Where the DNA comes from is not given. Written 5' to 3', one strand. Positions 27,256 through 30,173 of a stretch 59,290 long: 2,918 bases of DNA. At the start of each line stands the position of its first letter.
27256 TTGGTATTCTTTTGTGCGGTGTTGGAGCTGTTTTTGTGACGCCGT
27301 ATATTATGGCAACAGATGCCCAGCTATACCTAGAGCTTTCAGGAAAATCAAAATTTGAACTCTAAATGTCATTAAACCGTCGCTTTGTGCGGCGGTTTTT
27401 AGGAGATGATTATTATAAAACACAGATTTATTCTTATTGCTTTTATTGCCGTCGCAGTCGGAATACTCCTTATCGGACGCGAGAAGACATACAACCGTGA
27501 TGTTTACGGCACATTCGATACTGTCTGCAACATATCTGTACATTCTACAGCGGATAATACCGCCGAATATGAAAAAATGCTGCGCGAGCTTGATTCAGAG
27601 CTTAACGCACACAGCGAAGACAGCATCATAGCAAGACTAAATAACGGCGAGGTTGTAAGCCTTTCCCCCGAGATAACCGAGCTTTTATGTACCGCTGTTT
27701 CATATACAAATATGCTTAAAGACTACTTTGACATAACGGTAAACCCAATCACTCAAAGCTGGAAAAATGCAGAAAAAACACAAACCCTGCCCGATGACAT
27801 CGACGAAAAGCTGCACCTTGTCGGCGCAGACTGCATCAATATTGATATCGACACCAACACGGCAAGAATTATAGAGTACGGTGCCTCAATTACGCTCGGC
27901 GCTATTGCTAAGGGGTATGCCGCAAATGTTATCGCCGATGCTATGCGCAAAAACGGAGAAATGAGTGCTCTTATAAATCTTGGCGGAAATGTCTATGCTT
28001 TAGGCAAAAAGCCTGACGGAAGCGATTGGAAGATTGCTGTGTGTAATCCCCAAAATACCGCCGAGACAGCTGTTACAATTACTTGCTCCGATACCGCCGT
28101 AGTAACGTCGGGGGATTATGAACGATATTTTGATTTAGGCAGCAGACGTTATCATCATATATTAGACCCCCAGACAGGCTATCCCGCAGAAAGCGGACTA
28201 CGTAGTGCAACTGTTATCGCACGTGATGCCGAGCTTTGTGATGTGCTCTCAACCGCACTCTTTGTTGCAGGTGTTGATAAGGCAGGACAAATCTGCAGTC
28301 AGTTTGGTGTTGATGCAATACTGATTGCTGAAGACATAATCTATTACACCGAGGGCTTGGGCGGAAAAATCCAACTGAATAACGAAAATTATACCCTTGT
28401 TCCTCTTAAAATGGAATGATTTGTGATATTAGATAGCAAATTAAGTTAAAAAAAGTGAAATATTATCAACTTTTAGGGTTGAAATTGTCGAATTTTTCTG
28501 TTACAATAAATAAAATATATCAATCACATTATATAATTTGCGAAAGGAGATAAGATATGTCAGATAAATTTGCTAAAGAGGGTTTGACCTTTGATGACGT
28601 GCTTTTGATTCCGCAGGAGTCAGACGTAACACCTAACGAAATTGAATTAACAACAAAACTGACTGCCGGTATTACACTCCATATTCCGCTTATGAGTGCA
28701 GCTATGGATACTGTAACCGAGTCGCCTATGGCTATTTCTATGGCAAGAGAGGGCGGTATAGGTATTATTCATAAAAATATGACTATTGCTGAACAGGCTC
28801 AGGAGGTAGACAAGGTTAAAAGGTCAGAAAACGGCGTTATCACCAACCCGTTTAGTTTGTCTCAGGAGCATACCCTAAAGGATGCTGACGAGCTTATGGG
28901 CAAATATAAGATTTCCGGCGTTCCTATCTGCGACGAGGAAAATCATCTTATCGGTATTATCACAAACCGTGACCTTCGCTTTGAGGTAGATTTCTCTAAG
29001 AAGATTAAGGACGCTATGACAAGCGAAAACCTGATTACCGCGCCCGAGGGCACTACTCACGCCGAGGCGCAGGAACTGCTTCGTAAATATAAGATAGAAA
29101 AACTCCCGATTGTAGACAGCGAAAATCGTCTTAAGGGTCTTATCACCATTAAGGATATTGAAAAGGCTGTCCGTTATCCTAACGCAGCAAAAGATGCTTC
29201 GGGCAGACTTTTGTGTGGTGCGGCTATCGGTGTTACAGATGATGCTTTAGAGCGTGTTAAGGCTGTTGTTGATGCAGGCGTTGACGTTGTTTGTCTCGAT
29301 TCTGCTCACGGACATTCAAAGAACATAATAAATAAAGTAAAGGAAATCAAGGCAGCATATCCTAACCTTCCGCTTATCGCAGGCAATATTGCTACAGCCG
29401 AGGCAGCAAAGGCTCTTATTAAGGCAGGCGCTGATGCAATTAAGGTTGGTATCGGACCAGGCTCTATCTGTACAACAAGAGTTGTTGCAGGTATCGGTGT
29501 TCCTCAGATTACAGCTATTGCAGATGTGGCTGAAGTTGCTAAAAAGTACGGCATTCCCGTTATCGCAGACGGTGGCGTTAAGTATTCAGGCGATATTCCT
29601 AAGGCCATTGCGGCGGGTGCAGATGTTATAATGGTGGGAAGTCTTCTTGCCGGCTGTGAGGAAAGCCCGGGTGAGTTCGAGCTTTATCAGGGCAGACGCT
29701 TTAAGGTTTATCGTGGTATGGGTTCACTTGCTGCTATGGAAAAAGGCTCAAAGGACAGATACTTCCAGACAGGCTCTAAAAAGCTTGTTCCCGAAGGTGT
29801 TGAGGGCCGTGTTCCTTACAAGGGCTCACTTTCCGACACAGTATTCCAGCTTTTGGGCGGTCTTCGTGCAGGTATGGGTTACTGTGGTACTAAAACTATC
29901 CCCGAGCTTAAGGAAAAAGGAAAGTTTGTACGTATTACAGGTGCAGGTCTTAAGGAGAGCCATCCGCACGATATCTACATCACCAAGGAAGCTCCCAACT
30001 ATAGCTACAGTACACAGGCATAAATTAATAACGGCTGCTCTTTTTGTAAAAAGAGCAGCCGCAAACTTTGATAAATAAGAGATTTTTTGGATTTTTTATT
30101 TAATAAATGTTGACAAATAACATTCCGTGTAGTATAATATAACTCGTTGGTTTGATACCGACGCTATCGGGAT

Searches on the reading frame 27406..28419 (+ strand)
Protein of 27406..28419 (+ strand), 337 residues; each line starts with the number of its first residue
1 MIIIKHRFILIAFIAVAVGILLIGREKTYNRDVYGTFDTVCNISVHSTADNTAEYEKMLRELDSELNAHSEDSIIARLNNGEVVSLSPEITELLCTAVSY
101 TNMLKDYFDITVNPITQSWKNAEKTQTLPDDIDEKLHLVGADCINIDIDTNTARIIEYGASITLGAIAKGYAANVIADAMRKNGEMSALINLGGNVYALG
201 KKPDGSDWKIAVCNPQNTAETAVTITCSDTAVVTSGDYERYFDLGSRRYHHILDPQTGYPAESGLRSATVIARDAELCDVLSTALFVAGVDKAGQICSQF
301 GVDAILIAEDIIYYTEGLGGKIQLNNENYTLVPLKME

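Call 81: search_protein_families(library=padloc, alignment_id=A7, max_evalue=0.00001)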
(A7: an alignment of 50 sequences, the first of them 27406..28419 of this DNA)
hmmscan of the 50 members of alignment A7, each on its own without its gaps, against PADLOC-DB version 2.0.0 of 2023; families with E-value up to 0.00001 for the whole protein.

A. member 1, window:27406-28419:+ (337 aa): 0 families

B. families by the number of members that match (of 50 scanned): 9 families
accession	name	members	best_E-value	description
PDLC04134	mad2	1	2.9e-26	mads_2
PDLC02960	RT-Protease_XI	1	2e-16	single gene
PDLC02203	MzaA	1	5e-15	-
PDLC02959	RT-Protease_XI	1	5.5e-14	single gene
PDLC02903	pVip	1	1.4e-11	Viperins not associated with kinases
PDLC00759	Effector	1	9.8e-11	PN-superfamily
PDLC02904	pVip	1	2.4e-10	Viperins associated with kinases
PDLC01457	WYL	1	2.2e-08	"CAS-I,CAS-II,CAS-III,CAS-IV,CAS-V,CAS-VI; associated_signaling"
PDLC02905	pVip-kinase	1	4.9e-08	Viperin-kinase fusion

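Call 82: search_protein_families(library=pfam, alignment_id=A7, max_evalue=1e-10)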
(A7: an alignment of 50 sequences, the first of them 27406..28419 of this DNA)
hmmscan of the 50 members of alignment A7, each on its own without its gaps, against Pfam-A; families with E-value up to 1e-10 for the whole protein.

A. member 1, window:27406-28419:+ (337 aa): 1 family
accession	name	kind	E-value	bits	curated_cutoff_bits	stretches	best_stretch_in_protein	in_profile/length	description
PF02424.20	ApbE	-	4.1e-74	249.9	25.6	1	37-305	1-265/266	ApbE family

B. families by the number of members that match (of 50 scanned): 75 families (the first 25 are shown)
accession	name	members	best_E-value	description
PF00977.27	His_biosynth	2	8.1e-89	Histidine biosynthesis protein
PF00478.31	IMPDH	1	8.6e-171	IMP dehydrogenase / GMP reductase domain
PF01134.28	GIDA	1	6.6e-162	Glucose inhibited division protein A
PF02445.21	NadA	1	5e-111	Quinolinate synthetase A protein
PF01136.24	Peptidase_U32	1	5.6e-95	Peptidase family U32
PF13393.11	tRNA-synt_His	1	4.6e-79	Histidyl-tRNA synthetase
PF07991.19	KARI_N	1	7.5e-79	Acetohydroxy acid isomeroreductase, NADPH-binding domain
PF00291.31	PALP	1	1.4e-76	Pyridoxal-phosphate dependent enzyme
PF00890.30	FAD_binding_2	1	2.4e-75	FAD binding domain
PF02424.20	ApbE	1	4.1e-74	ApbE family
PF01450.25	KARI_C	1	2.2e-63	Ketol-acid reductoisomerase, C-terminal domain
PF01729.25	QRPTase_C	1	3.3e-61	Quinolinate phosphoribosyl transferase, C-terminal domain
PF13561.12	adh_short_C2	1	1e-60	Enoyl-(Acyl carrier protein) reductase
PF00575.29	S1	1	1.9e-60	S1 RNA binding domain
PF00106.31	adh_short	1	2.9e-58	short chain dehydrogenase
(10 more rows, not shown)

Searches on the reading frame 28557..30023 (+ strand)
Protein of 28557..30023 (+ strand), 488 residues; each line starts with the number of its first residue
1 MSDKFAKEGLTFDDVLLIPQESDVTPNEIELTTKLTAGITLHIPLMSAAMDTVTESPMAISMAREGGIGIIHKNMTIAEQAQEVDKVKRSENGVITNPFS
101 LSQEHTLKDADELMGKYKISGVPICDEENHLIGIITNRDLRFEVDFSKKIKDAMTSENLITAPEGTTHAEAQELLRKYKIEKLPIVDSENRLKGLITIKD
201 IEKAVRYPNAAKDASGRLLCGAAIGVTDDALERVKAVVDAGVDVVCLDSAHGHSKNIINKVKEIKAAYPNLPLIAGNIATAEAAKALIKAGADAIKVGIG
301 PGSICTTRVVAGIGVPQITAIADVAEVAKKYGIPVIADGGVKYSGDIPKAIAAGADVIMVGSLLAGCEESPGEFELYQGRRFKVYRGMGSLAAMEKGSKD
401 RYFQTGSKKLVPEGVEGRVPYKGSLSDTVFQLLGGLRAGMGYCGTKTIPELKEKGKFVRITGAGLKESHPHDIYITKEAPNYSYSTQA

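Call 28: find_encoding_contigs(protein=window:28557-30023:+, flank=10000, max_places=8)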
Protein window:28557-30023:+ (488 aa): no gene with exactly this product is on record in the collection.
